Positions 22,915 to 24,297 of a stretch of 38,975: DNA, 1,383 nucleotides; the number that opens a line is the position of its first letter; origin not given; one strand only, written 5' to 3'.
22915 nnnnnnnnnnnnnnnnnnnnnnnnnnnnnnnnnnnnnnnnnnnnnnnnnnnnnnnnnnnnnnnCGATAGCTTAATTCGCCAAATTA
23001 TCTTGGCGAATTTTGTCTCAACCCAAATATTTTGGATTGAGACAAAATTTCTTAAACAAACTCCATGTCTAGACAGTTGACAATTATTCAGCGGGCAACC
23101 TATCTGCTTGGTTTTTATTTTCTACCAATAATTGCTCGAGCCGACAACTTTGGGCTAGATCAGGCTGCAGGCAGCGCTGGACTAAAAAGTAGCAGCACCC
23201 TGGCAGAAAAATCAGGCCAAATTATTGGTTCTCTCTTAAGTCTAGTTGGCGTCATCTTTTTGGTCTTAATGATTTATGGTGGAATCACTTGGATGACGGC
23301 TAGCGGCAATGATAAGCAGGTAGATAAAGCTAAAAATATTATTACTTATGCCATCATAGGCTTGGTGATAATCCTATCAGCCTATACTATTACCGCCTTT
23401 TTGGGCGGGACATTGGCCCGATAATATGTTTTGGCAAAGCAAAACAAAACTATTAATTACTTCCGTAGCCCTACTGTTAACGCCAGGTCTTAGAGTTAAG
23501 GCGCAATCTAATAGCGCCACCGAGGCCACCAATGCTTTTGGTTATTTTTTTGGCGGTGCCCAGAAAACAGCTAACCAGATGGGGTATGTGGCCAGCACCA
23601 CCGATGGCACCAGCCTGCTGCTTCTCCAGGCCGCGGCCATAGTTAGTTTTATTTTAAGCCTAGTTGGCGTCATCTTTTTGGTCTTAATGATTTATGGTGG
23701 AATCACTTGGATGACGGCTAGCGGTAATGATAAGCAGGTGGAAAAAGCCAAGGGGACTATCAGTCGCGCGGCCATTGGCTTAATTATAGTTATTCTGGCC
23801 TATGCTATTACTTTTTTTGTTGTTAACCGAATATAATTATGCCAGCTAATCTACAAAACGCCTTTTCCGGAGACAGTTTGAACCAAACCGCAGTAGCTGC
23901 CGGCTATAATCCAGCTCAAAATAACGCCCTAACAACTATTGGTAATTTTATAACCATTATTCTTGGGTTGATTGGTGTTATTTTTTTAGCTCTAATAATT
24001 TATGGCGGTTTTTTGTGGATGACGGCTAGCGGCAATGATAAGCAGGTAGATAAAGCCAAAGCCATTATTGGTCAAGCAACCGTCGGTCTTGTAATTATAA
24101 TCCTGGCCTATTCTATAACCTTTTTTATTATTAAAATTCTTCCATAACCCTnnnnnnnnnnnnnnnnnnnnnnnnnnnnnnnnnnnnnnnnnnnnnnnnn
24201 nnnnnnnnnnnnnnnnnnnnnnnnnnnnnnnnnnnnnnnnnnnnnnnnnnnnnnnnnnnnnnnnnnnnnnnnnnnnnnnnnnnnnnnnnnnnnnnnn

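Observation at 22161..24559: Array of six tandem TrbC/VirB2-like pilin paralogs with no T4SS machinery nearby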

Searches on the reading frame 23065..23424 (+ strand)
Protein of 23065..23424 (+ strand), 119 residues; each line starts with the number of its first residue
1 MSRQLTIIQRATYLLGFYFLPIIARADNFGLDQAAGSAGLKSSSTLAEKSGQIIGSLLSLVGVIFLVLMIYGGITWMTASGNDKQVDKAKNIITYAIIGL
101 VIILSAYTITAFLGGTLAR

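Call 3: search_protein_families(library=pfam, proteins=[window:23065-23424:+], max_evalue=1)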
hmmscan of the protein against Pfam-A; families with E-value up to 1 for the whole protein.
window:23065-23424:+ (119 aa): 6 families
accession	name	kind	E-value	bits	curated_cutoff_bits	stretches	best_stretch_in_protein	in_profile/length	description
PF18895.5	T4SS_pilin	-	1.8e-11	44.4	26.6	1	54-113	12-71/71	Type IV secretion system pilin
PF05545.16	FixQ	-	0.00025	21.4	29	1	60-93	12-45/49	Cbb3-type cytochrome oxidase component FixQ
PF19607.4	DUF6112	-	0.0011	19.2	25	1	51-97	17-65/88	Family of unknown function (DUF6112)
PF04956.18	TrbC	-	0.0082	16.8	27.9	1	45-112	36-97/98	TrbC/VIRB2 pilin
PF13968.11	DUF4220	-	0.075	13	27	1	57-113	238-295/341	Domain of unknown function (DUF4220)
PF24003.1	DUF7319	-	0.25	11.2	27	1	26-103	89-165/205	Domain of unknown function (DUF7319)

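Call 4: search_protein_families(library=ncbifam, proteins=[window:23065-23424:+], max_evalue=1)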
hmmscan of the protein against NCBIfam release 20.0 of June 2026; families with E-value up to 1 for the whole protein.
window:23065-23424:+ (119 aa): 3 families
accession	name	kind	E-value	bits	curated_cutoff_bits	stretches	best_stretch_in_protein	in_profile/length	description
NF045849.1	ICE_MMCAP2_0565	equivalog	1.5e-08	34.2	40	1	51-113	14-76/80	Mbov_0395 family pilin-like conjugal transfer protein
NF038392.1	div_DrpB_YedR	equivalog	0.018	15.3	50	1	33-79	37-82/86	cell division protein DrpB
NF007887.0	PRK10591.2-1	equivalog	0.87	9.7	144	0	86-108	13-35/101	hypothetical protein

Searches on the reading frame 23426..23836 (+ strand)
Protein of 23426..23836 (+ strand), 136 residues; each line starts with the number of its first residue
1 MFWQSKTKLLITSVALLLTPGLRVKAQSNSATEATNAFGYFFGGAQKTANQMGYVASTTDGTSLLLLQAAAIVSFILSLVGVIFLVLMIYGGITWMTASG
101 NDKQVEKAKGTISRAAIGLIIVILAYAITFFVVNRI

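Call 3: search_protein_families(library=pfam, proteins=[window:23426-23836:+], max_evalue=1)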
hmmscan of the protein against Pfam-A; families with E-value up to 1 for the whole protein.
window:23426-23836:+ (136 aa): 7 families
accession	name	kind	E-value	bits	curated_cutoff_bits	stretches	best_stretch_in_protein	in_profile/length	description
PF18895.5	T4SS_pilin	-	3.2e-09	37.2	26.6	1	70-129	10-68/71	Type IV secretion system pilin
PF02322.20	Cyt_bd_oxida_II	-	0.01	15.6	35.6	1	32-129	109-208/302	Cytochrome bd terminal oxidase subunit II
PF24800.1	DUF7702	-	0.01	15.5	27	1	74-133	109-165/244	Domain of unknown function (DUF7702)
PF00001.26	7tm_1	-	0.019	14.9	30.5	1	68-134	151-220/260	7 transmembrane receptor (rhodopsin family)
PF04290.18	DctQ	-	0.024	15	28.3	1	69-136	61-126/132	Tripartite ATP-independent periplasmic transporters, DctQ component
PF05545.16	FixQ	-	0.027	14.8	29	1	78-109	11-42/49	Cbb3-type cytochrome oxidase component FixQ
PF20990.2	DUF2207_C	-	0.18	11.9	33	1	32-132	105-184/247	Predicted membrane protein (DUF2207) C-terminal domain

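Call 4: search_protein_families(library=ncbifam, proteins=[window:23426-23836:+], max_evalue=1)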
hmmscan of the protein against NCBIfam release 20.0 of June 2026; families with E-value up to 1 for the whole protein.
window:23426-23836:+ (136 aa): 2 families
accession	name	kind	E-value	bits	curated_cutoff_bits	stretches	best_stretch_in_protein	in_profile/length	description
NF045849.1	ICE_MMCAP2_0565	equivalog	1.5e-06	27.8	40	1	71-134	15-78/80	Mbov_0395 family pilin-like conjugal transfer protein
NF006283.1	PRK08455.1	equivalog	0.75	9.4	187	0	76-108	20-52/182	flagellar basal body-associated protein FliL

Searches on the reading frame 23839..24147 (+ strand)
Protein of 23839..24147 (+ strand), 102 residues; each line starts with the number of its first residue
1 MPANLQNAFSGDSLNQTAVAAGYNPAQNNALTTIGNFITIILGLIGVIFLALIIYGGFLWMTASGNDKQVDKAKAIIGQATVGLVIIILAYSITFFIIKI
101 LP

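Call 3: search_protein_families(library=pfam, proteins=[window:23839-24147:+], max_evalue=1)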
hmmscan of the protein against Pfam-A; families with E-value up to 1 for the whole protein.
window:23839-24147:+ (102 aa): 7 families
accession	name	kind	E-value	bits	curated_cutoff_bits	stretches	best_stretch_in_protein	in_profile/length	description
PF18895.5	T4SS_pilin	-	4.9e-07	30.2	26.6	1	32-94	7-68/71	Type IV secretion system pilin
PF05545.16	FixQ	-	0.0051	17.2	29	1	44-77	12-45/49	Cbb3-type cytochrome oxidase component FixQ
PF13273.12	DUF4064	-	0.014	16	32.1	1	39-98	5-77/102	Protein of unknown function (DUF4064)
PF25231.1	DUF7847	-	0.053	13.2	28.7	1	39-98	96-155/252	Domain of unknown function (DUF7847)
PF20990.2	DUF2207_C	-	0.071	13.2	33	1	17-96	121-184/247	Predicted membrane protein (DUF2207) C-terminal domain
PF06024.17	Orf78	-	0.24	12.2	29.4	0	67-98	55-86/101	Orf78 (ac78)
PF19297.4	QcrA_N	-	0.4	10.5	27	1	27-102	49-123/222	QcrA subunit N-terminal region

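Call 4: search_protein_families(library=ncbifam, proteins=[window:23839-24147:+], max_evalue=1)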
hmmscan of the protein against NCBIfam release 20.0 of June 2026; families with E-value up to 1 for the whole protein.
window:23839-24147:+ (102 aa): 4 families
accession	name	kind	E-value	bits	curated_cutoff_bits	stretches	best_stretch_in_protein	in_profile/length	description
NF045849.1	ICE_MMCAP2_0565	equivalog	9.5e-08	31.6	40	1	24-100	3-79/80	Mbov_0395 family pilin-like conjugal transfer protein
NF008989.0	PRK12334.2-1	equivalog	0.0053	15.8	494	1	1-86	14-100/328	nucleoside triphosphate pyrophosphohydrolase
NF045962.1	MAG2810_fam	equivalog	0.41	9.6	175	1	30-98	43-111/394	MAG2810 family protein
NF046000.1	MAG1210_fam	subfamily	0.66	8.5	275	1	34-100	61-120/550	MAG1210 family protein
